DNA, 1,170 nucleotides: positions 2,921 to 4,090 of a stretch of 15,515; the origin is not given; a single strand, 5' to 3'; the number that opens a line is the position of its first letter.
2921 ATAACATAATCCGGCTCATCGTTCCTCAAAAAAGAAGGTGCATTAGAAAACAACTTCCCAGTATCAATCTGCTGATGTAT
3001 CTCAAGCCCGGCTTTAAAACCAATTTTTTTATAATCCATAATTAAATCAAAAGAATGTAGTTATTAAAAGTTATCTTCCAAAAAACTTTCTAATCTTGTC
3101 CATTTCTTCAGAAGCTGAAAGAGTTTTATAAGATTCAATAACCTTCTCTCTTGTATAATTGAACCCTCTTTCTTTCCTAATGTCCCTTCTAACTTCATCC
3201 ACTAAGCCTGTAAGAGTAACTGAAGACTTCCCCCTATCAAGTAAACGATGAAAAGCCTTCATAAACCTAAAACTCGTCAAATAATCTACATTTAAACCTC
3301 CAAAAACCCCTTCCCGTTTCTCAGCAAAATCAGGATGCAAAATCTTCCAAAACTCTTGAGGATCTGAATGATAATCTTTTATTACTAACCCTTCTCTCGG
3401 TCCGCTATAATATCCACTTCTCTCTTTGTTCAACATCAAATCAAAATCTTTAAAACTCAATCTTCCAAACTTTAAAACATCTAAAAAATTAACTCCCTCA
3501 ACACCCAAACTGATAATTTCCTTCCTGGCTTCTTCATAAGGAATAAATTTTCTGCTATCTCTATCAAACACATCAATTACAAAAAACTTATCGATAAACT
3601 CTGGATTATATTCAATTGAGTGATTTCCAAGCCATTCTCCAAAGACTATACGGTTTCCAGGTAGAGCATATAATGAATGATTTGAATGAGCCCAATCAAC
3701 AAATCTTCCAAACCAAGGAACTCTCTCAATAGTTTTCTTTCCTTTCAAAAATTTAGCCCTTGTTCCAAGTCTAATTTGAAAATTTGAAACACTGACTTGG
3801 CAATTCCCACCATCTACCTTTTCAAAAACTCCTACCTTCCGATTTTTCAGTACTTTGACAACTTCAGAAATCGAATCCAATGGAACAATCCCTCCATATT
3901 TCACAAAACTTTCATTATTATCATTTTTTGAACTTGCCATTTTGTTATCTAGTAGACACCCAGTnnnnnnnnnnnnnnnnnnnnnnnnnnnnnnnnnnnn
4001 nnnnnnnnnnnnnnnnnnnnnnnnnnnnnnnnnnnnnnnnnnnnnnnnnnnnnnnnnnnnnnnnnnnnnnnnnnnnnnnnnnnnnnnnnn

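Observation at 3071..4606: PIN-domain RNase directly coupled to an ATP-dependent RNA ligase: candidate RNA cut-and-reseal (toxin / enzymatic antidote) module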

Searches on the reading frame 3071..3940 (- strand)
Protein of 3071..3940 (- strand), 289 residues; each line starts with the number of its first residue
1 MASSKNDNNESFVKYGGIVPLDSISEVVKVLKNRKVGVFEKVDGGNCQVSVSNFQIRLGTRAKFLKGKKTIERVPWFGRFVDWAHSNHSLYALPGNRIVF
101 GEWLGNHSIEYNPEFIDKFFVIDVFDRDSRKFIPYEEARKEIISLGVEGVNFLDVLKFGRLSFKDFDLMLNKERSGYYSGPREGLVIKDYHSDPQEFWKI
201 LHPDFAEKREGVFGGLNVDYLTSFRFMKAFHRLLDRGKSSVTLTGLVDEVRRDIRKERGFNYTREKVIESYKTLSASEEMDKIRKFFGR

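Call 3: search_protein_families(library=pfam, proteins=[window:3071-3940:-], max_evalue=0.1)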
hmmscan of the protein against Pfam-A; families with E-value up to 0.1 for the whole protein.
window:3071-3940:- (289 aa): 1 family
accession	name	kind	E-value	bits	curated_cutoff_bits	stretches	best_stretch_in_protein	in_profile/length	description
PF09414.15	RNA_ligase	-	7.2e-17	62.5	27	1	36-192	3-160/171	RNA ligase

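Call 4: search_protein_families(library=ncbifam, proteins=[window:3071-3940:-], max_evalue=0.1)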
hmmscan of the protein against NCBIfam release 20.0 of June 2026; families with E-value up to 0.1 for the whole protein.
window:3071-3940:- (289 aa): 1 family
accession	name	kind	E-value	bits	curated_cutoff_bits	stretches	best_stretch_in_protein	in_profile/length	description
TIGR01209.1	TIGR01209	hypoth_equivalog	8.2e-05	21.6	136.9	1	27-191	72-227/375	RNA ligase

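Call 6: find_homologous_proteins(query=window:3071-3940:-, max_evalue=0.001)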
Query window:3071-3940:- (289 aa): 9 proteins with E <= 0.001 among 745 candidates.
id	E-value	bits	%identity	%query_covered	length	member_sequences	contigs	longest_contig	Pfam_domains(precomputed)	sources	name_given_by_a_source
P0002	3.3e-191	652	100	100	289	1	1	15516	PF09414.16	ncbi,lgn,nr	ncbi:MAG: RNA ligase family protein [Candidatus Pacearchaeota archaeon]|nr:RNA ligase family protein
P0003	8.8e-76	273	48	93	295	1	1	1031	PF09414.16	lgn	-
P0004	6.1e-73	264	46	98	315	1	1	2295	PF09414.16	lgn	-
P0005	7.0e-71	257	44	98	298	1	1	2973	PF09414.16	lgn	-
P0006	6.6e-55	205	45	87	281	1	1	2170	PF09414.16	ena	-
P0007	4.9e-50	189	43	89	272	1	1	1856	PF09414.16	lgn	-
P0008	2.6e-49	186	39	94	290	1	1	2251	PF09414.16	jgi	-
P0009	1.7e-36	144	43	65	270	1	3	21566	PF09414.16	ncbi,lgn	-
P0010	3.1e-36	143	39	72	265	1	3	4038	PF09414.16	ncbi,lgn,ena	-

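Call 8: find_encoding_contigs(protein=P0009, flank=6000, max_places=4)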
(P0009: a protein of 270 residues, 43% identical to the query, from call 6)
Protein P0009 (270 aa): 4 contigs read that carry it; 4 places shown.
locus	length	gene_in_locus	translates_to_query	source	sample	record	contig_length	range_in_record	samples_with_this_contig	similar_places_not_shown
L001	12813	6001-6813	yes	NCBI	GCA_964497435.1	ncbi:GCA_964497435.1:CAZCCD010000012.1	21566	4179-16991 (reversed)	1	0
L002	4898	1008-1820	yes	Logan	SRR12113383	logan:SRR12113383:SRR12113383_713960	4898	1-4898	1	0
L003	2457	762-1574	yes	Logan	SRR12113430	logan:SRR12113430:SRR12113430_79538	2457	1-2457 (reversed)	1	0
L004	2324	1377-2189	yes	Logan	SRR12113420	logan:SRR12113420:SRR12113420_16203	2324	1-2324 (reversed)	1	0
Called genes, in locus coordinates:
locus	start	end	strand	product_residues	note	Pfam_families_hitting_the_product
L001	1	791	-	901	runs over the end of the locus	PF00133:tRNA-synt_1, PF01406:tRNA-synt_1e (faint), PF09334:tRNA-synt_1g, PF08264:Anticodon_1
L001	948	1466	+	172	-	PF02778:tRNA_int_endo_N, PF01974:tRNA_int_endo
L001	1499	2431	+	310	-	-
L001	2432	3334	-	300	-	PF00089:Trypsin, PF13365:Trypsin_2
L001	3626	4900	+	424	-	PF18195:GatD_N, PF00710:Asparaginase, PF17763:Asparaginase_C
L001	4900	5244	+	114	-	-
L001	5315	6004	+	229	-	-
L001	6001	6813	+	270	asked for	PF09414:RNA_ligase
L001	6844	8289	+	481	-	PF02934:GatB_N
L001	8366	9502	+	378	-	PF04041:Glyco_hydro_130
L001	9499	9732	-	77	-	-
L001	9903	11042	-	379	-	PF20706:GT4-conflict, PF00534:Glycos_transf_1, PF13692:Glyco_trans_1_4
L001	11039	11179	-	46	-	-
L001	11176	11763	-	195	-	PF02585:PIG-L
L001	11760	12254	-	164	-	PF00293:NUDIX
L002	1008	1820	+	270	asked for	PF09414:RNA_ligase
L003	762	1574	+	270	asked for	PF09414:RNA_ligase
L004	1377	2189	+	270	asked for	PF09414:RNA_ligase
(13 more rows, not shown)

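Call 9: find_encoding_contigs(protein=P0010, flank=6000, max_places=4)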
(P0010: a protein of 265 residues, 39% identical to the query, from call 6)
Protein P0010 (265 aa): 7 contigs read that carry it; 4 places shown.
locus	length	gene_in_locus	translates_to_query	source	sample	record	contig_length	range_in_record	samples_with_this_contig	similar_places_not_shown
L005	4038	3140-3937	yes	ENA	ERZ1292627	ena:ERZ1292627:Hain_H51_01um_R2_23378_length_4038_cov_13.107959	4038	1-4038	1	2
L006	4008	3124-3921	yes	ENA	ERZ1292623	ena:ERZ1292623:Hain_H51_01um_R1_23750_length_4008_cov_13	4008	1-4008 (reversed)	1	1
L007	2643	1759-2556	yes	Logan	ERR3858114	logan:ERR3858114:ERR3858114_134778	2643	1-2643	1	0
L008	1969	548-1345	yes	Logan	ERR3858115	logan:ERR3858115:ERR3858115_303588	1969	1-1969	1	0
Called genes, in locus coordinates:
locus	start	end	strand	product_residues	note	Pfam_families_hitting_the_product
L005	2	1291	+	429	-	?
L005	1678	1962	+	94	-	-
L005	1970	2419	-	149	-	PF06210:DUF1003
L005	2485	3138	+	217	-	-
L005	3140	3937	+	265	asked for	PF09414:RNA_ligase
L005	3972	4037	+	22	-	?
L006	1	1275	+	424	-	?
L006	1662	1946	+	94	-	-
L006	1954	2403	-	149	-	PF06210:DUF1003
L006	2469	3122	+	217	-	-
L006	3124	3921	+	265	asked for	PF09414:RNA_ligase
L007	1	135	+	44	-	?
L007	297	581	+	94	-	-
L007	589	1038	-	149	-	PF06210:DUF1003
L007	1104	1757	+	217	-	-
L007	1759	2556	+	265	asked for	PF09414:RNA_ligase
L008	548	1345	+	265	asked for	PF09414:RNA_ligase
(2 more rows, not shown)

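Call 12: find_encoding_contigs(protein=P0004, flank=6000, max_places=3)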
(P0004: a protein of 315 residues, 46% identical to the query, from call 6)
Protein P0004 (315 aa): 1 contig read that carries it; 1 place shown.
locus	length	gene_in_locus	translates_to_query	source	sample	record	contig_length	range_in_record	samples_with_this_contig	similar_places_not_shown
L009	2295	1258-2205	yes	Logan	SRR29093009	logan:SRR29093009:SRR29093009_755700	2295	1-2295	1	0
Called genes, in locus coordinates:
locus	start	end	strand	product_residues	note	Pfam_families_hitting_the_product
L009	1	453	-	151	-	?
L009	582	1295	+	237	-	-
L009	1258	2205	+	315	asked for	PF09414:RNA_ligase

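Call 13: find_encoding_contigs(protein=P0005, flank=6000, max_places=3)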
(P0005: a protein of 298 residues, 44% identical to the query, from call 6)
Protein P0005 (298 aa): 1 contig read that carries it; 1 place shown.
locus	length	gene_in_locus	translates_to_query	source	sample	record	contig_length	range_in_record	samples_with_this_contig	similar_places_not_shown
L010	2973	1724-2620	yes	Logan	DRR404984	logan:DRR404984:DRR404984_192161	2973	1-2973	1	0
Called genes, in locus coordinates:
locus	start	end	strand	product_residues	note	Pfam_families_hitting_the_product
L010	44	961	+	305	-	PF01073:3Beta_HSD, PF01370:Epimerase, PF02719:Polysacc_synt_2, PF04321:RmlD_sub_bind, PF08659:KR (faint), PF13460:NAD_binding_10, PF16363:GDP_Man_Dehyd, PF07993:NAD_binding_4 (weak)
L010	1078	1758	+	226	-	-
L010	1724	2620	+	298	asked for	PF09414:RNA_ligase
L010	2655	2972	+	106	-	?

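Call 14: find_encoding_contigs(protein=P0008, flank=6000, max_places=3)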
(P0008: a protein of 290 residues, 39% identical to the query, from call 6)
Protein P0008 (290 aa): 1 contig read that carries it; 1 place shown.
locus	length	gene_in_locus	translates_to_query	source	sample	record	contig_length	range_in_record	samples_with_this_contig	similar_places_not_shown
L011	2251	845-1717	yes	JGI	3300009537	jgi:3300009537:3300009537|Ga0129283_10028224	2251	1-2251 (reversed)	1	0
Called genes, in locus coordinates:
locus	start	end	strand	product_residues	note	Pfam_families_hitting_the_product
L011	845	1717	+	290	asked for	PF09414:RNA_ligase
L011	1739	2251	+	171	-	?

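Call 15: find_encoding_contigs(protein=P0006, flank=6000, max_places=3)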
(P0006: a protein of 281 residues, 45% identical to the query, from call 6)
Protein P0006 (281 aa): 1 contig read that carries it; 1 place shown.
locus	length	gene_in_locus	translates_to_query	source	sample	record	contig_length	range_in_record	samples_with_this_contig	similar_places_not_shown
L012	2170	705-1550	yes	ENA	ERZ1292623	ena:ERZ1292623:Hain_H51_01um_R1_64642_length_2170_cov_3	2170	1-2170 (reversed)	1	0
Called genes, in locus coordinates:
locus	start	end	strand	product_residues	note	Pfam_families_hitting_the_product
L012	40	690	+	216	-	-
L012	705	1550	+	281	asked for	PF09414:RNA_ligase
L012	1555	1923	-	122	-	PF01176:eIF-1a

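Call 16: find_encoding_contigs(protein=P0007, flank=6000, max_places=3)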
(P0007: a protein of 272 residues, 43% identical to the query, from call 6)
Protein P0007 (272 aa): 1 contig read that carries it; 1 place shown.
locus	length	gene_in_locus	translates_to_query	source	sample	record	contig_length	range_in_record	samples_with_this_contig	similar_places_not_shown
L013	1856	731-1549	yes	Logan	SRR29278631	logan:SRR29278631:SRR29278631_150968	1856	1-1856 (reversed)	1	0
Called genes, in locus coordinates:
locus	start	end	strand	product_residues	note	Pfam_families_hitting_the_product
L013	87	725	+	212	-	-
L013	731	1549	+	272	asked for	PF09414:RNA_ligase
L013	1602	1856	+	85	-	?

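Call 25: find_related_loci(query=A2, collection=genome_contigs, flank=10000)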
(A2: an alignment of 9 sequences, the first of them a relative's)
Query A2 (289 aa) in genome_contigs; peptide patterns used: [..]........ (x = any residue, [..] = any of these).
53 stretches matched a pattern; 12 encode a relative of the query (tblastn E <= 1e-3); 12 distinct loci.
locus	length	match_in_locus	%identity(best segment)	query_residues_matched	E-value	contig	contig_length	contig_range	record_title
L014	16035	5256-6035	44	12-277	2e-63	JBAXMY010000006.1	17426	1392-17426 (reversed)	MAG: archaeon isolate ELA465 MAG465_6, whole genome shotgun sequence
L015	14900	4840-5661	42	9-289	6e-63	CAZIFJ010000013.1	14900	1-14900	MAG TPA_asm: Candidatus Woesearchaeota archaeon isolate SRP178908_co2_275 genome assembly, contig: NODE_1952_length_1490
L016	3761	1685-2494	38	12-274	2e-52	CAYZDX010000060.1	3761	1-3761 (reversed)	MAG TPA_asm: Candidatus Woesearchaeota archaeon isolate binchicken_co19_568 genome assembly, contig: NODE_44537_length_3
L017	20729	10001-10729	38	5-254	5e-43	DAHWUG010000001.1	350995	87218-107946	MAG TPA_asm: Nanoarchaeota archaeon isolate clean1988 NODE_1_length_350995_cov_6.132942, whole genome shotgun sequence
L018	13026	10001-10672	37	12-250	7e-41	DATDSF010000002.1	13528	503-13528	MAG TPA_asm: Candidatus Nanoarchaeia archaeon isolate SMAG_U7996 k141_205636, whole genome shotgun sequence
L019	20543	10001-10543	43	12-200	4e-40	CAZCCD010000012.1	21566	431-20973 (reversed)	MAG TPA_asm: Candidatus Woesearchaeota archaeon isolate binchicken_co38_509 genome assembly, contig: NODE_5121_length_21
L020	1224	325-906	42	12-212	5e-41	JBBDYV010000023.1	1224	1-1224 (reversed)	MAG: Candidatus Pacearchaeota archaeon isolate LejiaD_34_9 Lejia_D_132544_length_1224_cov_4, whole genome shotgun sequen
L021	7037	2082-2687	39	5-213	5e-39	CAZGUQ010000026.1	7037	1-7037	MAG TPA_asm: Candidatus Woesearchaeota archaeon isolate SRP050083_co1_431 genome assembly, contig: NODE_5839_length_7037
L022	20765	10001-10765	33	12-256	9e-39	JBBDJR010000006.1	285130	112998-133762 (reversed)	MAG: Candidatus Pacearchaeota archaeon isolate LejiaA_36_51 Lejia_A_50_length_285130_cov_31, whole genome shotgun sequen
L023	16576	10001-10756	37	12-256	5e-39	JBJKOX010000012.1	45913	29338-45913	MAG: Candidatus Pacearchaeota archaeon isolate Bin_106 S1Ck127_3577967_flag_1_multi_7.0000_len_45913, whole genome shotg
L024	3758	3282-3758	39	12-178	2e-29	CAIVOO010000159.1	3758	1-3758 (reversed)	uncultured archaeon isolate AM-sed-core3-D1_bin-502 genome assembly, contig: bin-502:159/159, whole genome shotgun seque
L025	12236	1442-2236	30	23-278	3e-21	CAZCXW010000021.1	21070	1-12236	MAG TPA_asm: uncultured Methanosarcinales archaeon isolate binchicken_co38_1374 genome assembly, contig: NODE_5274_lengt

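Call 34: search_solved_structures(query=A2, max_evalue=1, show_alignments=2)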
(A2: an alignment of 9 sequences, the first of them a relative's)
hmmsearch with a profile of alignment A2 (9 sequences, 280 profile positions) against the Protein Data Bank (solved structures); distinct sequences matched with E-value up to 1: 28.
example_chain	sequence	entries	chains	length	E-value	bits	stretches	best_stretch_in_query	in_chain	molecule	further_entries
6vt4_A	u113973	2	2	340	2.4e-05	27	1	21-203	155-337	RNA Ligase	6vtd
6vt5_A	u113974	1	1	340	2.5e-05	27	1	21-203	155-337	RNA Ligase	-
5cot_A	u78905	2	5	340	2.5e-05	27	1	21-203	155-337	Naegleria gruberi RNA ligase | RNA ligase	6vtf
2vug_A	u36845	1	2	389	3.1e-05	26.6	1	26-197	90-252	PAB1020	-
6vt3_A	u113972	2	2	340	5.8e-05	25.7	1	21-184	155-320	RNA Ligase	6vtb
6vt9_A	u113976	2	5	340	0.00032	23.3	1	22-203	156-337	RNA ligase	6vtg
6vt0_A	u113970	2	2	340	0.00034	23.2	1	23-203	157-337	RNA Ligase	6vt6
6vt8_A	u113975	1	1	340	0.00038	23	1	21-203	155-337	RNA Ligase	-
5cou_A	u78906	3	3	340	0.00038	23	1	23-203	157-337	Naegleria gruberi RNA ligase | RNA ligase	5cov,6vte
6vt1_A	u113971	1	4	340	0.0005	22.7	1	23-203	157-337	RNA Ligase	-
8uce_A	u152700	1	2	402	0.0006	22.4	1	12-193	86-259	ATP dependent DNA ligase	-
3qwu_A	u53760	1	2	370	0.0011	21.6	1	112-226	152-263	DNA ligase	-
8ucf_A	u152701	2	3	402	0.0013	21.3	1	12-183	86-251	ATP dependent DNA ligase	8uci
8ucg_A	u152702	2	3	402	0.01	18.4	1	12-193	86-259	ATP dependent DNA ligase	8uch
4fmd_F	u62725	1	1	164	0.08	15.4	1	105-144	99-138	Ras-related protein Rab-1A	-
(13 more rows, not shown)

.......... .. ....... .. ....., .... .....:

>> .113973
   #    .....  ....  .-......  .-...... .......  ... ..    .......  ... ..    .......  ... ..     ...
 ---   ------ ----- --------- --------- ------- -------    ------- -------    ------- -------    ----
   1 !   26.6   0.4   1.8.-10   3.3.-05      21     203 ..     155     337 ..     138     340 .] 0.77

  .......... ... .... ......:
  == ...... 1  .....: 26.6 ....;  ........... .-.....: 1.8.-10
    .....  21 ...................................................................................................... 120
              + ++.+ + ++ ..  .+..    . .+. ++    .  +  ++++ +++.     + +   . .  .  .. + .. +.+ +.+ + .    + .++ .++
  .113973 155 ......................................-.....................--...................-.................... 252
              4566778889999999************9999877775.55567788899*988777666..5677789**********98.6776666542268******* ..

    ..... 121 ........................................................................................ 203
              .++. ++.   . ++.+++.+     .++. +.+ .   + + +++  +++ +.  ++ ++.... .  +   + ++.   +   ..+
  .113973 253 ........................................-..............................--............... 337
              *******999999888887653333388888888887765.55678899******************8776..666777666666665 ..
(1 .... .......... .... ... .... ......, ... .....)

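Call 47: search_protein_families(library=pfam, proteins=[L025:106-456:+, L025:2261-2575:-, L025:2746-3924:-, L025:4132-5424:-, L025:5783-6241:+, L025:6312-7343:+, L025:7336-7701:+, L025:7748-8350:+, L025:8512-9504:-, L025:10499-11389:-], max_evalue=0.001)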
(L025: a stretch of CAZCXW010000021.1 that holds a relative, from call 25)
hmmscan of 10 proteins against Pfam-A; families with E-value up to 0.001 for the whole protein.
L025:106-456:+ (116 aa): 6 families
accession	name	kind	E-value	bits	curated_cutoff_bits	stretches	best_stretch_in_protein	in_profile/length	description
PF00583.31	Acetyltransf_1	-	8.6e-16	58.7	20.7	1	21-104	38-116/116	Acetyltransferase (GNAT) family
PF13508.13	Acetyltransf_7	-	1.9e-12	47.8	27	1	23-105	10-83/84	Acetyltransferase (GNAT) domain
PF13673.13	Acetyltransf_10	-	1e-07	32.4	23.6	1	21-112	36-115/128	Acetyltransferase (GNAT) domain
PF08445.16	FR47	-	2.8e-06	27.7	22.1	1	47-110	21-83/86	FR47-like protein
PF13527.13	Acetyltransf_9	-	9.9e-05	22.8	25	1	16-81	41-106/127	Acetyltransferase (GNAT) domain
PF14542.12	Acetyltransf_CG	-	0.00025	21.6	30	1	50-93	27-69/80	GCN5-related N-acetyl-transferase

L025:2261-2575:- (104 aa): 1 family
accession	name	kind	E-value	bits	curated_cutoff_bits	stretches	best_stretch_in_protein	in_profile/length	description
PF00338.27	Ribosomal_S10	-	1.4e-28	99.5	21.2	1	6-100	1-98/98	Ribosomal protein S10p/S20e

L025:2746-3924:- (392 aa): 0 families

L025:4132-5424:- (430 aa): 6 families
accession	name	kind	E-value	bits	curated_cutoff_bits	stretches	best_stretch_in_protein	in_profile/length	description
PF00009.33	GTP_EFTU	-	4.2e-55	186.7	26.5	1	5-215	1-184/188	Elongation factor Tu GTP binding domain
PF22594.2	GTP-eEF1A_C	-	3.3e-33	114.5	27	1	323-422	1-100/101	GTP-eEF1A C-terminal domain-like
PF03143.23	GTP_EFTU_D3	-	1.8e-26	93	27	1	319-425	3-105/106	Elongation factor Tu C-terminal domain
PF03144.31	GTP_EFTU_D2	-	5.8e-20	71.9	30.3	1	241-311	1-72/73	Elongation factor Tu domain 2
PF01926.29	MMR_HSR1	-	5.6e-05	23.7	21.9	0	64-131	25-98/113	50S ribosome-binding GTPase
PF14578.12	GTP_EFTU_D4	-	9.9e-05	22.6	23.8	1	245-311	21-85/86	Elongation factor Tu domain 4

L025:5783-6241:+ (152 aa): 0 families

L025:6312-7343:+ (343 aa): 2 families
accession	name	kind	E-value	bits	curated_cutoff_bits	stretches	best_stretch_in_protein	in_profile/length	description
PF02272.25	DHHA1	-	9e-11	42.6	25.9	1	264-341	19-101/102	DHHA1 domain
PF01368.27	DHH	-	3.2e-06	27.9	28.1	1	25-132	8-108/125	DHH family, N-terminal domain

L025:7336-7701:+ (121 aa): 0 families

L025:7748-8350:+ (200 aa): 2 families
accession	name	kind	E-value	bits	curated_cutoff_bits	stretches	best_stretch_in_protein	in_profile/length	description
PF02954.25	HTH_8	-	3.7e-13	49.4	22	1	157-195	4-42/42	Bacterial regulatory protein, Fis family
PF13551.12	HTH_29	-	0.00049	20.6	28.1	0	61-82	13-34/64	Winged helix-turn helix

L025:8512-9504:- (330 aa): 7 families
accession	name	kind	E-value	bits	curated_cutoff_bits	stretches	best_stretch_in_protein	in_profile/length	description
PF00158.32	Sigma54_activat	-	3.7e-48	163.8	20.2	1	9-172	1-163/168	Sigma-54 interaction domain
PF25601.1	AAA_lid_14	-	8.2e-18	64.5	27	1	183-245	1-63/87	AAA+ ATPase lid domain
PF14532.12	Sigma54_activ_2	-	5.8e-17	62.7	25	1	10-182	1-138/138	Sigma-54 interaction domain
PF07728.20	AAA_5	-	9.5e-08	32.6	22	1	35-146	4-117/139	AAA domain (dynein-related subfamily)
PF02954.25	HTH_8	-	1.1e-07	31.9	22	1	284-319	5-40/42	Bacterial regulatory protein, Fis family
PF07724.20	AAA_2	-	1.5e-07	32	27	1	31-137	4-112/166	AAA domain (Cdc48 subfamily)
PF00004.35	AAA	-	5.6e-05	24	21.2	1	35-116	3-73/131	ATPase family associated with various cellular activities (AAA)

L025:10499-11389:- (296 aa): 5 families
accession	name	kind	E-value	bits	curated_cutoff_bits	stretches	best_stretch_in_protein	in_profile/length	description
PF01739.24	CheR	-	1.7e-19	70.5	27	1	101-260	6-173/195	CheR methyltransferase, SAM binding domain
PF13649.12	Methyltransf_25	-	1.3e-07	32.7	27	1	192-256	29-97/97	Methyltransferase domain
PF08241.18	Methyltransf_11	-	3e-05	25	21.2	0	191-259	25-94/95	Methyltransferase domain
PF13847.12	Methyltransf_31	-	0.00015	21.9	27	0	133-170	12-46/145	Methyltransferase domain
PF13489.12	Methyltransf_23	-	0.00025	21.3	27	1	151-283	45-134/164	Methyltransferase domain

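Call 49: predict_structure(alignment_id=A2)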
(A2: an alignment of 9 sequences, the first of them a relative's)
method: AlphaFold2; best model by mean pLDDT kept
length: 289 residues; sequences in the alignment: 9
mean_pLDDT: 85.6   pTM: 0.82
mean pLDDT of the five models: 85.6, 82.5, 82.1, 80.6, 78.5
residues with pLDDT >= 90: 149; 70-90: 108; 50-70: 20; < 50: 12
segments of 3 or more residues with pLDDT < 50: 1-9
pLDDT, mean of each block of 10 residues (from residue 1): 40 83 88 93 92 89 69 78 94 95 85 93 95 97 97 96 95 94 96 93 82 61 88 78 90 86 90 80 63
secondary structure, 60 per line:
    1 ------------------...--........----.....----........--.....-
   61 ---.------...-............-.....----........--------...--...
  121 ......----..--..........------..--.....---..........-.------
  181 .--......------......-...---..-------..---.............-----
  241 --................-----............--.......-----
elements in order: E19-21 H24-31 E36-40 E45-52 E55-59 H75-86 H88-92 E97-104 E118-126 H135-144 E155-159 H163-172 E184-189 E196-201 H223-235 H243-258 H264-275 H278-284
